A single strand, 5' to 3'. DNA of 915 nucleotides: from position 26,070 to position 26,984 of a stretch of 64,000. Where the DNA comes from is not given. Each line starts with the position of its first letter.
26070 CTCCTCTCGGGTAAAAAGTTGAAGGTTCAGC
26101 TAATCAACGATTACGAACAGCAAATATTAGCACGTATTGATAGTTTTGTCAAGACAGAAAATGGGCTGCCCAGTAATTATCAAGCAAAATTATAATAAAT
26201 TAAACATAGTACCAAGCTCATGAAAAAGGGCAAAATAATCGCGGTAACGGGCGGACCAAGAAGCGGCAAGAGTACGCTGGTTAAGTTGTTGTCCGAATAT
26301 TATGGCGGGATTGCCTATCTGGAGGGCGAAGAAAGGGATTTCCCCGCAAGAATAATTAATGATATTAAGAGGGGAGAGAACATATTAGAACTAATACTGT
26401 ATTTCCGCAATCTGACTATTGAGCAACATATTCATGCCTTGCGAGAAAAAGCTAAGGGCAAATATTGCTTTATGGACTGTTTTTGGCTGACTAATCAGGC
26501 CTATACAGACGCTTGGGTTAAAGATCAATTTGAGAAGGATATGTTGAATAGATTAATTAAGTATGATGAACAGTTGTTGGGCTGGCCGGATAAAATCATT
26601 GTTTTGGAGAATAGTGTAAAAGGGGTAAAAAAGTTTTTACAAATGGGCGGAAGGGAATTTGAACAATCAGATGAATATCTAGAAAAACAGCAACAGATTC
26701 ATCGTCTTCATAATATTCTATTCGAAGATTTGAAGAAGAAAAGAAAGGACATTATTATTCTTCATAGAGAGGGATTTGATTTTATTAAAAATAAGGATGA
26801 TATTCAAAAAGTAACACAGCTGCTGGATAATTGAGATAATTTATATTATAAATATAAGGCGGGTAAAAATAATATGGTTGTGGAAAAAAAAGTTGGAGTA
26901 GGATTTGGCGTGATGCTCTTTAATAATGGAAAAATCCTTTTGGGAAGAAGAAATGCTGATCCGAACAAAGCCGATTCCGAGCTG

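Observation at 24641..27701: Nucleotide-metabolism island: two NDT-fold proteins, two NUDIX hydrolases and a P-loop kinase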

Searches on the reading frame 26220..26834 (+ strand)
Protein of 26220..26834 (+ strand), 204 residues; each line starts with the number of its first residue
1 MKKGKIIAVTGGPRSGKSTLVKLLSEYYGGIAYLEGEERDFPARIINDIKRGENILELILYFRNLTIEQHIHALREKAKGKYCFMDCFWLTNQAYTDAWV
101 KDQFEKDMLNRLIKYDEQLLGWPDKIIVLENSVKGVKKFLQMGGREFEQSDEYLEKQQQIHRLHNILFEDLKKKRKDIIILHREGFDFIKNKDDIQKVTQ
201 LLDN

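Call 3: search_protein_families(library=pfam, proteins=[window:26220-26834:+], max_evalue=0.1)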
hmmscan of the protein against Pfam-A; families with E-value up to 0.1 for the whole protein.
window:26220-26834:+ (204 aa): 9 families
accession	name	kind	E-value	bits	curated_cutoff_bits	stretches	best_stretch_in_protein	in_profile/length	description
PF13521.12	AAA_28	-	1.8e-07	32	27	1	7-116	2-111/164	AAA domain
PF13173.12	AAA_14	-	0.00048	20.6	27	1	4-55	2-50/129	AAA domain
PF02283.22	CobU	-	0.00069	19.6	27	1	7-134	1-126/168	Cobinamide kinase / cobinamide phosphate guanyltransferase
PF01712.25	dNK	-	0.001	19.3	27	1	7-200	1-196/203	Deoxynucleoside kinase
PF13238.12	AAA_18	-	0.0057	17.6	29.4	1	7-30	1-23/128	AAA domain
PF00005.33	ABC_tran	-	0.0058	17.7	25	1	2-28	9-35/137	ABC transporter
PF07693.20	KAP_NTPase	-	0.053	13.2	20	0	64-180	89-155/293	KAP family P-loop domain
PF13401.12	AAA_22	-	0.055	14.2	27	0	4-26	5-27/130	AAA domain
PF07931.18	CPT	-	0.081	13.2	22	0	4-27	1-24/172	Chloramphenicol phosphotransferase-like protein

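Call 4: search_protein_families(library=ncbifam, proteins=[window:26220-26834:+], max_evalue=0.1)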
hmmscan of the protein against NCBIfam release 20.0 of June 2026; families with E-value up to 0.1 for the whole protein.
window:26220-26834:+ (204 aa): 15 families
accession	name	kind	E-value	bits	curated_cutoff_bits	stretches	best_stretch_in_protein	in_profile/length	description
TIGR00041.1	DTMP_kinase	equivalog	1.3e-05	25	83.25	1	1-173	1-178/196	dTMP kinase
TIGR00152.1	TIGR00152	equivalog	0.00027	20.8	65.55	1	6-28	1-23/188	dephospho-CoA kinase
NF005988.0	PRK08099.1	equivalog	0.00029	20.1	201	1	5-172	232-387/411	multifunctional transcriptional regulator/nicotinamide-nucleotide adenylyltransferase/ribosylnicotinamide kinase NadR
TIGR01526.1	nadR_NMN_Atrans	equivalog_domain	0.011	15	341.15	1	5-152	163-294/325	nicotinamide-nucleotide adenylyltransferase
NF004469.0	PRK05800.1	equivalog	0.015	15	161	1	5-131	3-124/173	bifunctional adenosylcobinamide kinase/adenosylcobinamide-phosphate guanylyltransferase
NF003012.0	PRK03839.1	equivalog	0.019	14.9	152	0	6-36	2-31/180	putative kinase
TIGR02203.1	MsbA_lipidA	equivalog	0.019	13.4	602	1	2-28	357-383/572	lipid A export permease/ATP-binding protein MsbA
TIGR03608.1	L_ocin_972_ABC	subfamily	0.024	14.1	254.85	1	2-38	22-61/206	putative bacteriocin export ABC transporter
NF010069.0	PRK13549.1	equivalog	0.031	12.7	699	1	2-40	29-72/513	xylose ABC transporter ATP-binding protein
NF010068.0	PRK13548.1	equivalog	0.034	13.2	261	1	2-28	29-55/261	heme ABC transporter ATP-binding protein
NF040905.2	GguA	equivalog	0.034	12.5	810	1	2-36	25-58/500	multiple monosaccharide ABC transporter ATP-binding protein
NF006746.0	PRK09270.1-5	subfamily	0.042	12.8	250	0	4-26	21-43/210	nucleoside/nucleotide kinase family protein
NF045513.1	HepA_fam_ABC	equivalog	0.061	11.7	725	1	1-29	397-425/610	heterocyst formation ABC transporter subunit HepA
NF008381.0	PRK11176.1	equivalog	0.064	11.6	867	0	2-28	367-393/582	lipid A ABC transporter ATP-binding protein/permease MsbA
TIGR03796.1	NHLM_micro_ABC1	equivalog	0.092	10.9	853.3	0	1-28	502-529/710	NHLP family bacteriocin export ABC transporter peptidase/permease/ATPase subunit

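Call 5: search_protein_families(library=phrogs, proteins=[window:26220-26834:+], max_evalue=0.01)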
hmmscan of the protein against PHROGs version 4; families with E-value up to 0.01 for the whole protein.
window:26220-26834:+ (204 aa): 3 families
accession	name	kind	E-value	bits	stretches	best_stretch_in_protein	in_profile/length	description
phrog_761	-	other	7.2e-12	46.6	1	1-179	16-192/362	thymidylate kinase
phrog_139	-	other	1.9e-05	25.2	1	1-29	80-108/342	deoxynucleoside monophosphate kinase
phrog_2071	-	other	0.0091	16.8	0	1-29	13-39/282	ATPase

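Call 6: search_protein_families(library=padloc, proteins=[window:26220-26834:+], max_evalue=0.01)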
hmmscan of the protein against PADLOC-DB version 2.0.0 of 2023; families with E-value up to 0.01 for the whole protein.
window:26220-26834:+ (204 aa): 3 families
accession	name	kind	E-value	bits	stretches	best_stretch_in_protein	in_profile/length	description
PDLC04140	mad8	-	0.00023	18.8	1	2-30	25-53/314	mads_8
PDLC04787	PDC-S01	-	0.001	16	0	2-28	25-51/412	-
PDLC04690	PDC-M51B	-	0.0014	16.4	1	7-100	5-96/191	-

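Call 9: search_solved_structures(query=window:26220-26834:+, max_evalue=1)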
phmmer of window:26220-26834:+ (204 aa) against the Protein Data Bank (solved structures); distinct sequences matched with E-value up to 1: 70 (the best 60 are shown).
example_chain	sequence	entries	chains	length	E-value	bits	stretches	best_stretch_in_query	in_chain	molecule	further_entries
6fn1_A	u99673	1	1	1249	0.0042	20.1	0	1-38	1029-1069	Human-mouse chimeric ABCB1 (ABCBHM)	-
6fn4_A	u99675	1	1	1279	0.0044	20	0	1-38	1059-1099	Apo form of Human-mouse chimeric ABCB1 (ABCB1HM) in complex with Antigen binding fragment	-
7zk9_A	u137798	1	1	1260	0.0078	19.2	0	1-38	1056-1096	ATP-dependent translocase ABCB1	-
7zk8_A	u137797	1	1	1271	0.0079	19.2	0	1-38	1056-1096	ATP-dependent translocase ABCB1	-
7zk4_A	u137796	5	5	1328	0.0088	19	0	1-38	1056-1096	ATP-dependent translocase ABCB1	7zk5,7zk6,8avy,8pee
7zka_A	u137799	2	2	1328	0.0088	19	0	1-38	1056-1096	ATP-dependent translocase ABCB1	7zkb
5ko2_A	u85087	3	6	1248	0.014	18.4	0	1-38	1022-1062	Multidrug resistance protein 1A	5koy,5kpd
6q81_A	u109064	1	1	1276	0.015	18.3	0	1-38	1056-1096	P-glycoprotein (ABCB1)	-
4m2s_A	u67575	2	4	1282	0.016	18.2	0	1-38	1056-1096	Multidrug resistance protein 1A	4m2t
5kpi_A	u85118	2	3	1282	0.016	18.2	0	1-38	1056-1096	Multidrug resistance protein 1A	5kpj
6ujp_A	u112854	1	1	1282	0.016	18.2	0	1-38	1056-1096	ATP-dependent translocase ABCB1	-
6ujs_A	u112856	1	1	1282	0.016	18.2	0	1-38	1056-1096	ATP-dependent translocase ABCB1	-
6ujr_A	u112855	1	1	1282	0.016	18.2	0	1-38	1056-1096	ATP-dependent translocase ABCB1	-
4m1m_A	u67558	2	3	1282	0.016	18.2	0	1-38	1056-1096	Multidrug resistance protein 1A | ATP-dependent translocase ABCB1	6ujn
6ujt_A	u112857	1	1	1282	0.016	18.2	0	1-38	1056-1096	ATP-dependent translocase ABCB1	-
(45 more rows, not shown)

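Call 16: find_homologous_proteins(query=window:26220-26834:+, max_evalue=0.001)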
Query window:26220-26834:+ (204 aa): 16 proteins with E <= 0.001 among 606 candidates.
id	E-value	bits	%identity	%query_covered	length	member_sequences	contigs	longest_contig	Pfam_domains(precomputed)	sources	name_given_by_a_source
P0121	7.4e-132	455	100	100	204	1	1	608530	PF13521.13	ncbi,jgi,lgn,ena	ncbi:MAG: AAA family ATPase [Patescibacteria group bacterium]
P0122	6.3e-98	344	73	100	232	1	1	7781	PF13521.13,PF01712.26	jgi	jgi:deoxyadenosine/deoxycytidine kinase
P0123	1.5e-94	333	74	97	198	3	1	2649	PF13521.13,PF01712.26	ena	-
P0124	1.4e-77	278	57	98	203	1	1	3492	PF13521.13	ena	-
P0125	5.8e-68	247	52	99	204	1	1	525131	PF13521.13,PF01712.26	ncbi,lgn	ncbi:MAG: AAA family ATPase [Patescibacteria group bacterium]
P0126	6.6e-65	237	51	99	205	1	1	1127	PF13521.13,PF01712.26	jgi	-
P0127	5.8e-62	227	51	99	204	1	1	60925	PF13521.13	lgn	-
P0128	1.0e-61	226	51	99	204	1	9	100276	PF13521.13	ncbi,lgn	-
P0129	4.5e-58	214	48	98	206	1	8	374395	PF13521.13,PF01712.26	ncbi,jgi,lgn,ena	jgi:deoxyadenosine/deoxycytidine kinase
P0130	1.3e-54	203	53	85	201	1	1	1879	PF13521.13,PF01712.26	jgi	jgi:deoxyadenosine/deoxycytidine kinase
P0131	9.0e-54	200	50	93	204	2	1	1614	-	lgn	-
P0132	1.3e-49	187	45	98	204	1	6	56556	PF13521.13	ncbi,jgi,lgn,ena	-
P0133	1.7e-48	183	52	83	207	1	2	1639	-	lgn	-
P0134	2.0e-48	183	45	98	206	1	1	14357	-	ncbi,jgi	jgi:deoxyadenosine/deoxycytidine kinase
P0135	1.9e-47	180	44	97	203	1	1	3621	-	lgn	-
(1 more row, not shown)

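Call 17: find_encoding_contigs(protein=P0125, flank=6000, max_places=1)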
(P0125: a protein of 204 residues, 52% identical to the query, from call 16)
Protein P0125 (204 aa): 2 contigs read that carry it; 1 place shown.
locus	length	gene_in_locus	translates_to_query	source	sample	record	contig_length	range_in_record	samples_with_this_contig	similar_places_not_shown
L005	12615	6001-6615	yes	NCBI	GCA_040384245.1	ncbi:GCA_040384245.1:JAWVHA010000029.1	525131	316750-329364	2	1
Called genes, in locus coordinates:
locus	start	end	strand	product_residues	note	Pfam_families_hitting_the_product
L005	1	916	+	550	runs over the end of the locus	PF02518:HATPase_c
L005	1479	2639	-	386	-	PF18911:PKD_4 (faint), PF01471:PG_binding_1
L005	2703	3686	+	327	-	PF01636:APH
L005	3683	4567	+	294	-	-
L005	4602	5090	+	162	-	PF02223:Thymidylate_kin (faint), PF13238:AAA_18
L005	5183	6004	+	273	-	-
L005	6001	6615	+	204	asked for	PF01712:dNK (weak), PF13521:AAA_28 (weak)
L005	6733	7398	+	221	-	PF05656:DUF805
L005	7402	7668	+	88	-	-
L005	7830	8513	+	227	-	PF02661:Fic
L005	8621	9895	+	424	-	PF07690:MFS_1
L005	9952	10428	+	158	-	PF03073:TspO_MBR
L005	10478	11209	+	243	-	PF13489:Methyltransf_23, PF02353:CMAS (weak), PF13847:Methyltransf_31, PF08241:Methyltransf_11, PF08242:Methyltransf_12, PF13649:Methyltransf_25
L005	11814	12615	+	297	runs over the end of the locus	PF03462:PCRF, PF00472:RF-1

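Call 18: find_encoding_contigs(protein=P0129, flank=6000, max_places=2)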
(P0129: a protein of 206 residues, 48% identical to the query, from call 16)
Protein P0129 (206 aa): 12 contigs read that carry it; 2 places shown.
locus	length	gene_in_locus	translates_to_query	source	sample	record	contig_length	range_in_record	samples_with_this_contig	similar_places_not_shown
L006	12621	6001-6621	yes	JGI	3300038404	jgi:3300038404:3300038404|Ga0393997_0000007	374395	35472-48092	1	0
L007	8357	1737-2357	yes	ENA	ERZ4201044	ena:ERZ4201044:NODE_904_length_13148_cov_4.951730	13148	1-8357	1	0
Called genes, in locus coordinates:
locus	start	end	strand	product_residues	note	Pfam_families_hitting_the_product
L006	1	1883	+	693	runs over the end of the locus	PF17191:RecG_wedge, PF01336:tRNA_anti-codon (weak), PF00270:DEAD, PF04851:ResIII, PF22590:Cas3-like_C_2 (faint), PF00271:Helicase_C, PF19833:RecG_dom3_C (weak)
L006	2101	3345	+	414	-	-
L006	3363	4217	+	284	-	-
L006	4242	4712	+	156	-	PF18895:T4SS_pilin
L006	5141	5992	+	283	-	-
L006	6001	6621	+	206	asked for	PF01712:dNK (weak), PF13521:AAA_28 (weak)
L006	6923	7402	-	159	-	-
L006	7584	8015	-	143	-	-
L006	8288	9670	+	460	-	PF00133:tRNA-synt_1 (faint), PF01406:tRNA-synt_1e, PF23493:CysS_C (weak)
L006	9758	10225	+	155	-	-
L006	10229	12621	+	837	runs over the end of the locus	PF26449:DUF8128, PF02534:T4SS-DNA_transf (faint), PF01935:DUF87 (faint), PF10412:TrwB_AAD_bind (faint), PF12696:TraG-D_C (weak)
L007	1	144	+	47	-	?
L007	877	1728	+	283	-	-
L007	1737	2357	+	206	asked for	PF01712:dNK (weak), PF13521:AAA_28 (weak)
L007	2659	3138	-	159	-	-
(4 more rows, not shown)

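Call 19: find_encoding_contigs(protein=P0128, flank=6000, max_places=2)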
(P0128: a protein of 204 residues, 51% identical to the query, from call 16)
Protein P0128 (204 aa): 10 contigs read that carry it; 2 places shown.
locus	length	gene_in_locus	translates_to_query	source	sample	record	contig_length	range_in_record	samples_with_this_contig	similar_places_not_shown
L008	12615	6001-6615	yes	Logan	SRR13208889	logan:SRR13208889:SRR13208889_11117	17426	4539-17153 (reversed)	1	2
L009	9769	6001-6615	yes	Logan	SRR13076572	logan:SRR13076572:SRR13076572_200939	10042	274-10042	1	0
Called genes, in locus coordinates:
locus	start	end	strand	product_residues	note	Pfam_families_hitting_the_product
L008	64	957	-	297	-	PF02481:DNA_processg_A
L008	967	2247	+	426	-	PF02403:Seryl_tRNA_N, PF00587:tRNA-synt_2b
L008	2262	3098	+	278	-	PF08478:POTRA_1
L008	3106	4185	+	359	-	PF01207:Dus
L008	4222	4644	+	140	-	-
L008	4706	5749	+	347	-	PF05496:RuvB_N (weak), PF06068:TIP49 (faint), PF13177:DNA_pol3_delta2, PF00004:AAA, PF07728:AAA_5 (faint), PF13401:AAA_22 (faint), PF13177:DNA_pol3_delta2, PF12169:DNA_pol3_gamma3 (weak)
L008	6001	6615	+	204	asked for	PF13521:AAA_28 (faint)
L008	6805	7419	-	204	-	PF01575:MaoC_dehydratas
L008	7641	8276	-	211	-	-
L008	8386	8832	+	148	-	PF08719:NADAR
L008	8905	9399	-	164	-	-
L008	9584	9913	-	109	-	-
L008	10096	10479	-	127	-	-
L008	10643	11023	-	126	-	-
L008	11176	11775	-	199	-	-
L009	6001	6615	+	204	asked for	PF13521:AAA_28 (faint)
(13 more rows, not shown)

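Call 20: find_encoding_contigs(protein=P0122, flank=6000, max_places=1)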
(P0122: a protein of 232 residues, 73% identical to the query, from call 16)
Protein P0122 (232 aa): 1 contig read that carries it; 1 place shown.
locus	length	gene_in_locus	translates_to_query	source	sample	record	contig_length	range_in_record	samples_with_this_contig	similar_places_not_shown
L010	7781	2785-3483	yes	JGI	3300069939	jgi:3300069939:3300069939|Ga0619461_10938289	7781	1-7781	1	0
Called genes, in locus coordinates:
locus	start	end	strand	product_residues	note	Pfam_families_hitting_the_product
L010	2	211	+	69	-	?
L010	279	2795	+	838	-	PF07517:SecA_DEAD, PF01043:SecA_PP_bind, PF21090:P-loop_SecA, PF07516:SecA_SW, PF02810:SEC-C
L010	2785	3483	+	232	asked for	PF01712:dNK (weak), PF13521:AAA_28 (weak)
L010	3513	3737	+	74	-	PF07866:DUF1653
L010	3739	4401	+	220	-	PF01966:HD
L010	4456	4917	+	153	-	PF05635:23S_rRNA_IVP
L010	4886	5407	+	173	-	PF14582:Metallophos_3 (faint), PF00149:Metallophos, PF12850:Metallophos_2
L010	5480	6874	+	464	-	PF07549:Sec_GG (faint), PF21760:SecD_1st, PF22599:SecDF_P1_head, PF02355:SecD_SecF_C, PF03176:MMPL (weak)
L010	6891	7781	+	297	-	?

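Call 35: search_solved_structures(query=A3, max_evalue=1, show_alignments=2)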
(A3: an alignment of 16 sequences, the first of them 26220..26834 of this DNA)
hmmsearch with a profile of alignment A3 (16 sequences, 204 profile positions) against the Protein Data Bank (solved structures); distinct sequences matched with E-value up to 1: 78 (the best 60 are shown).
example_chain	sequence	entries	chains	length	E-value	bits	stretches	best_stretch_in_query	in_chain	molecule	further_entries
5uiv_A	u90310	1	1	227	0.00035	23.3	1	3-151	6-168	Bifunctional thymidylate/uridylate kinase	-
2yof_A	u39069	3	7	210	0.0029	20.3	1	2-178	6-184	THYMIDYLATE KINASE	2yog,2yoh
2wwf_A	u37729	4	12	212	0.003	20.3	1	2-178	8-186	THYMIDILATE KINASE, PUTATIVE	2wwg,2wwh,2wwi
4cvn_A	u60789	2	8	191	0.0034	20.1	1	3-29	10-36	PUTATIVE ADENYLATE KINASE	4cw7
2pcj_A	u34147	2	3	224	0.013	18.2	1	2-42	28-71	Lipoprotein-releasing system ATP-binding protein lolD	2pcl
6fn1_A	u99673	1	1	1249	0.015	18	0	2-38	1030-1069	Human-mouse chimeric ABCB1 (ABCBHM)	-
6fn4_A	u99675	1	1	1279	0.016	17.9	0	2-38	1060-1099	Apo form of Human-mouse chimeric ABCB1 (ABCB1HM) in complex with Antigen binding fragment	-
8x7f_A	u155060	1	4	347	0.02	17.6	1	6-96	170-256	Trifunctional NAD biosynthesis/regulator protein NadR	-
5ko2_A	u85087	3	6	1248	0.027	17.1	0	2-38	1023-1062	Multidrug resistance protein 1A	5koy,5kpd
6q81_A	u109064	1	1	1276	0.029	17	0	2-38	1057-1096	P-glycoprotein (ABCB1)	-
6ujp_A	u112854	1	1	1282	0.029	17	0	2-38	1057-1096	ATP-dependent translocase ABCB1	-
6ujs_A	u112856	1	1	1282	0.029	17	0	2-38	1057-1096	ATP-dependent translocase ABCB1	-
6ujr_A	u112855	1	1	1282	0.029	17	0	2-38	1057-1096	ATP-dependent translocase ABCB1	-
6ujt_A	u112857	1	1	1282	0.029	17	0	2-38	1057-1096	ATP-dependent translocase ABCB1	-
6ujw_A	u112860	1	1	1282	0.029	17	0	2-38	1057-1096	ATP-dependent translocase ABCB1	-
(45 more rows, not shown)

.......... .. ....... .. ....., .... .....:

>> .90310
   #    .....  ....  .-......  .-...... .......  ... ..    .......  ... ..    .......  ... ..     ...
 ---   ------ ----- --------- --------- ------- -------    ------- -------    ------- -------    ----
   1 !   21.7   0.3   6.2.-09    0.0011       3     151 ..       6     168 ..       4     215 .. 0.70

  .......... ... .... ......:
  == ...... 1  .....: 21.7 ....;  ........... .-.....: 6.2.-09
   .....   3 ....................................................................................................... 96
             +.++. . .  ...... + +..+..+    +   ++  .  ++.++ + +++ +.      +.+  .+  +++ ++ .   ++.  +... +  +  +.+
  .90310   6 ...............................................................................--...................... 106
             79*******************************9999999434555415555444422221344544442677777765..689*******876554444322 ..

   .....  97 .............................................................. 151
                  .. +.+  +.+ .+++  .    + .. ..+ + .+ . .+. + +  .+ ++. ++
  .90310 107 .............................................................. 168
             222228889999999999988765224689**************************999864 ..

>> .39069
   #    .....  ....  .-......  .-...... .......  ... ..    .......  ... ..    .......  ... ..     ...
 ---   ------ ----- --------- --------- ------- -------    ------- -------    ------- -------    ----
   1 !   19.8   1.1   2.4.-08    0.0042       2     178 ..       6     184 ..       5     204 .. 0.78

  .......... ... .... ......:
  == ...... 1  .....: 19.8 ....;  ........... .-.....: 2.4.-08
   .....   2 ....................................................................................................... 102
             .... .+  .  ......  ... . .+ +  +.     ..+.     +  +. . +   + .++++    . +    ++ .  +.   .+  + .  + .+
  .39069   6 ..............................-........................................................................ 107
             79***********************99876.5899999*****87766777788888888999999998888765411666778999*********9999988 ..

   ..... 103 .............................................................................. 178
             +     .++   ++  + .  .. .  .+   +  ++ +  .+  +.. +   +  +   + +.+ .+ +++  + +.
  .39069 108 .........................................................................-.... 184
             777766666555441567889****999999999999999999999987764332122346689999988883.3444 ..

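Call 46: predict_structure(alignment_id=A3)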
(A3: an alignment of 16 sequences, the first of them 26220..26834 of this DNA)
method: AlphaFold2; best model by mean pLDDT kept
length: 204 residues; sequences in the alignment: 16
mean_pLDDT: 90.6   pTM: 0.87
mean pLDDT of the five models: 90.6, 90.4, 89.1, 89.0, 89.0
residues with pLDDT >= 90: 133; 70-90: 68; 50-70: 3; < 50: 0
segments of 3 or more residues with pLDDT < 50: none
pLDDT, mean of each block of 10 residues (from residue 1): 89 89 95 86 90 93 95 97 95 91 96 94 95 84 77 87 94 95 84 89 82
secondary structure, 60 per line:
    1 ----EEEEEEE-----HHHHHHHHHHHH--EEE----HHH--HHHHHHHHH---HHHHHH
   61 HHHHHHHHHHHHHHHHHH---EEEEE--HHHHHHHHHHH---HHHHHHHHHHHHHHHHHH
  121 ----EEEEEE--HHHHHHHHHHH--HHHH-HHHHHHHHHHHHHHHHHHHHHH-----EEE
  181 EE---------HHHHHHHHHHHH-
elements in order: E5-11 H17-28 E31-33 H43-51 H55-78 E82-86 H89-99 H103-120 E125-130 H133-143 H146-149 H151-172 E178-182 H192-203
